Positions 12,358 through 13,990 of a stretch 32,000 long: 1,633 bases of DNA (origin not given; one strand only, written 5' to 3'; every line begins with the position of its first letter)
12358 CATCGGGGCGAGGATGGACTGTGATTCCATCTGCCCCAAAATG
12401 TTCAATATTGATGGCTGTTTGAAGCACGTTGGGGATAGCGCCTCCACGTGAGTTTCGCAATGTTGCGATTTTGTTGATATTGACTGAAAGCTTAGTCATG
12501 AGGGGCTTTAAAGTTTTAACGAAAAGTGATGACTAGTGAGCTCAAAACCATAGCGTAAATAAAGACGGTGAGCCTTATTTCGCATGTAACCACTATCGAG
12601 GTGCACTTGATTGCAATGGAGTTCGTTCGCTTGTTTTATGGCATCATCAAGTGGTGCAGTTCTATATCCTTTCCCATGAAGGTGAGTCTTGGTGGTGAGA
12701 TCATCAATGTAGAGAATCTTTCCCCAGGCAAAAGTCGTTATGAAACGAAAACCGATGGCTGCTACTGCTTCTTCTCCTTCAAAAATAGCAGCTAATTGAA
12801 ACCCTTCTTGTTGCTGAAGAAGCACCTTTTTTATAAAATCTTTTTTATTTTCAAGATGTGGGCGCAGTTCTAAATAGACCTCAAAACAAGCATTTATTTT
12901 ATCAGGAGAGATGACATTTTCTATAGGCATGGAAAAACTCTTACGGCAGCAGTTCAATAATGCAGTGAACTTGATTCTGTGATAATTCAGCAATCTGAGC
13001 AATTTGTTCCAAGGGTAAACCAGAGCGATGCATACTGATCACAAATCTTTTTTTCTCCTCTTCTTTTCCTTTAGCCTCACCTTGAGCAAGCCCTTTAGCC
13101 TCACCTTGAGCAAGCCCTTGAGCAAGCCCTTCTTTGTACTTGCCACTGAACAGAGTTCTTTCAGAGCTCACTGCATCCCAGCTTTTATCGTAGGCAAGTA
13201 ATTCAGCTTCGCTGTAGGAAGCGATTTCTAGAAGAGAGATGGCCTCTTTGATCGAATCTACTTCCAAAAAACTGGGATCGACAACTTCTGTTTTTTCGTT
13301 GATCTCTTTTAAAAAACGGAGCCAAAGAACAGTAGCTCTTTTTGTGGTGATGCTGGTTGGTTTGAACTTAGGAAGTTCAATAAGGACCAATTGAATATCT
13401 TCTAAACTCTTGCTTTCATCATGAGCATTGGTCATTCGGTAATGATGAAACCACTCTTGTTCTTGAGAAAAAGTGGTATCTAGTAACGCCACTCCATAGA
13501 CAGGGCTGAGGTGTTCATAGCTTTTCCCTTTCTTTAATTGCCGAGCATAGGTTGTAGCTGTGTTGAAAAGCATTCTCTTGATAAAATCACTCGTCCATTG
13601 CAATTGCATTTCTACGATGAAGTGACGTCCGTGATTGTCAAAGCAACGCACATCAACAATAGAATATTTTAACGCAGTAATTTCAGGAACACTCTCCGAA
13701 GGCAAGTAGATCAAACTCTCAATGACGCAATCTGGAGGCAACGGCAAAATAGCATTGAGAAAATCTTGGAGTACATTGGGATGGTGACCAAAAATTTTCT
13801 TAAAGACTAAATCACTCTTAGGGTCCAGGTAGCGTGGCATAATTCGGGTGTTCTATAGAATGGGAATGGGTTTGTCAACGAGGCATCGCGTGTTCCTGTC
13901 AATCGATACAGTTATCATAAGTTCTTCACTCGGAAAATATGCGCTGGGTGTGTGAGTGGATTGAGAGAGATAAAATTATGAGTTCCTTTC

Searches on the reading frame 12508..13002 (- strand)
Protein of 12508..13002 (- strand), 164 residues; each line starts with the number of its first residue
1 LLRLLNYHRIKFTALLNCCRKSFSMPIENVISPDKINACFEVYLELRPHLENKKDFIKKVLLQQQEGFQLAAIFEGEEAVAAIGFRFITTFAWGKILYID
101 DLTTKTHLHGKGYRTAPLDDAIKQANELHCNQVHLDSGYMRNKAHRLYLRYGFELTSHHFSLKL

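Call 36: search_protein_families(library=pfam, proteins=[window:12508-13002:-], max_evalue=0.0001)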
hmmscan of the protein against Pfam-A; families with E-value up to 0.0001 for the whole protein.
window:12508-13002:- (164 aa): 1 family
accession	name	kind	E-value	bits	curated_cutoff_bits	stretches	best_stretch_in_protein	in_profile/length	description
PF00583.31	Acetyltransf_1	-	1.1e-07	32.5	20.7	1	43-153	8-116/116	Acetyltransferase (GNAT) family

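Call 76: search_protein_families(library=ncbifam, proteins=[window:12508-13002:-], max_evalue=0.001)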
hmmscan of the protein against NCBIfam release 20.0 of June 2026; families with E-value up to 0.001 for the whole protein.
window:12508-13002:- (164 aa): 1 family
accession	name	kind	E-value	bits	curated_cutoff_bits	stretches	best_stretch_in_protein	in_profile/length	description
NF000359.1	sat3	exception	0.00011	22.4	360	1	77-158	77-157/180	streptothricin N-acetyltransferase Sat3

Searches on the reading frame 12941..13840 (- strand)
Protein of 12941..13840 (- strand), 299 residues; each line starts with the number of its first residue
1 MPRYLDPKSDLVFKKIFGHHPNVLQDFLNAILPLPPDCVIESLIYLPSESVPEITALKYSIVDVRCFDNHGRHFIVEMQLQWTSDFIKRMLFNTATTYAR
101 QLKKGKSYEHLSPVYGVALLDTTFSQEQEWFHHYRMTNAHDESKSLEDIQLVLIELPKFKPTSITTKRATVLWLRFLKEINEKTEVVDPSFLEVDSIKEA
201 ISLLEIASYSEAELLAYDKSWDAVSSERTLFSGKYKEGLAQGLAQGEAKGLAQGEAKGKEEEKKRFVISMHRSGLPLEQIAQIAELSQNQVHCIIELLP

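Call 4: search_protein_families(library=pfam, proteins=[window:12941-13840:-], max_evalue=0.01)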
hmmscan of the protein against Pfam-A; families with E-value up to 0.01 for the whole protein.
window:12941-13840:- (299 aa): 1 family
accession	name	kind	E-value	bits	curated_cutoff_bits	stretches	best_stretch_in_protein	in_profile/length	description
PF12784.13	PDDEXK_2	-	3.6e-44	151.6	27.4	1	7-223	1-218/229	PD-(D/E)XK nuclease family transposase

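Call 76: search_protein_families(library=ncbifam, proteins=[window:12941-13840:-], max_evalue=0.001)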
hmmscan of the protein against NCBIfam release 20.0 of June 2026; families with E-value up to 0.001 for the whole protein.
window:12941-13840:- (299 aa): 3 families
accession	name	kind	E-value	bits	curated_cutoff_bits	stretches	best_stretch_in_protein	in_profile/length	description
TIGR01784.1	T_den_put_tspse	subfamily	4e-38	131.8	52.1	1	9-292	2-271/273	Rpn family recombination-promoting nuclease/putative transposase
NF004270.2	PRK05687.2-1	equivalog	0.00032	20.4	180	1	235-263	59-87/223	flagellar assembly protein FliH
NF009925.1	PRK13386.1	equivalog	0.00051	19.4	192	1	236-282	60-106/228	flagellar assembly protein FliH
